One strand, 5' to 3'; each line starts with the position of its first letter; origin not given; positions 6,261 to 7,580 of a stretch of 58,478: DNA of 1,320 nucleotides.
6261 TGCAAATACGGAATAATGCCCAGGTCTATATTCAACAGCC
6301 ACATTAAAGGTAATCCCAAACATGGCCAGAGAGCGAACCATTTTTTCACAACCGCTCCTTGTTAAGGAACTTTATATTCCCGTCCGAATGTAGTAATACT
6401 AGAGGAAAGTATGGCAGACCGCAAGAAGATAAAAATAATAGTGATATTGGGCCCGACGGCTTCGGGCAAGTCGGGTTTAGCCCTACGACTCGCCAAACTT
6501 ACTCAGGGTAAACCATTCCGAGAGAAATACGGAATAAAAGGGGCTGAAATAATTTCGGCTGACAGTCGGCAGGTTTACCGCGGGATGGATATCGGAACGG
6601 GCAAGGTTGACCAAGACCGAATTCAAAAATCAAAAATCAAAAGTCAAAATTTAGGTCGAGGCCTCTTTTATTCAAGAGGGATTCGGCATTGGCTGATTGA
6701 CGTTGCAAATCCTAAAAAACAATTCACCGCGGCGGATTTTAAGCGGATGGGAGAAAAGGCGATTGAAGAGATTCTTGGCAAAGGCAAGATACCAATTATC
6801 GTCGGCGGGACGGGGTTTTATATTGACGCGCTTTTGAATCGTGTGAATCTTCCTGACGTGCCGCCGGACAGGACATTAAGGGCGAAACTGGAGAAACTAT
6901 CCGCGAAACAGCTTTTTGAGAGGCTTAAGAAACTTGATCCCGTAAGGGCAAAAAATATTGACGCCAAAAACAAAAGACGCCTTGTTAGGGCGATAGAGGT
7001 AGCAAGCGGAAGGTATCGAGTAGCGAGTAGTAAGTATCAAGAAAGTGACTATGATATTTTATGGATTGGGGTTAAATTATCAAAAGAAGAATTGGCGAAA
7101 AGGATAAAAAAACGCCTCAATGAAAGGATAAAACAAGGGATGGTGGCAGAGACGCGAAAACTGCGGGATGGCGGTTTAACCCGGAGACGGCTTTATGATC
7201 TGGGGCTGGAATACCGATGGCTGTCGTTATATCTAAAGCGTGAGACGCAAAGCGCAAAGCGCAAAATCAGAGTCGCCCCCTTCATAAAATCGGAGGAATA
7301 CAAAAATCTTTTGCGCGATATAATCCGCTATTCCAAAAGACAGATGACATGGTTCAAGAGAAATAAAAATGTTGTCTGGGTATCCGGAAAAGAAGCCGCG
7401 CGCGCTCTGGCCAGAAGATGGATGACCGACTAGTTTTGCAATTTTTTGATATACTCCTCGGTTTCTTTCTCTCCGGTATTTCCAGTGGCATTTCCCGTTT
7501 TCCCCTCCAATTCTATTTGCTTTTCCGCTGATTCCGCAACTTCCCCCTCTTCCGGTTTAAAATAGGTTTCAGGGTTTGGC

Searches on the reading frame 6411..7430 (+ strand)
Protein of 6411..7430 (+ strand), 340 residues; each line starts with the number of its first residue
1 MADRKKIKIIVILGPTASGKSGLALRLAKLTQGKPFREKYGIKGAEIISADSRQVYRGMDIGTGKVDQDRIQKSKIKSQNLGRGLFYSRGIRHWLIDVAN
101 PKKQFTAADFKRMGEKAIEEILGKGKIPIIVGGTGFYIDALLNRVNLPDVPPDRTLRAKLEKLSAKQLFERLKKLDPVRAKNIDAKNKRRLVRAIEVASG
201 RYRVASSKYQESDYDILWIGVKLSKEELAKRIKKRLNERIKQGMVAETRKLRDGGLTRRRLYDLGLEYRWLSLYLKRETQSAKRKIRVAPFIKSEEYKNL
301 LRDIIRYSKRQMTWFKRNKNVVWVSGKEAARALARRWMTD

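Call 67: search_protein_families(library=pfam, proteins=[window:6411-7430:+])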
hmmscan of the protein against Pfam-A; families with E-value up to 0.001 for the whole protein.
window:6411-7430:+ (340 aa): 1 family
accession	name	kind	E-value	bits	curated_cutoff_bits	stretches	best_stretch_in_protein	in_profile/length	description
PF01715.23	IPPT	-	2.3e-56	191.6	23.6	1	54-317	1-242/243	IPP transferase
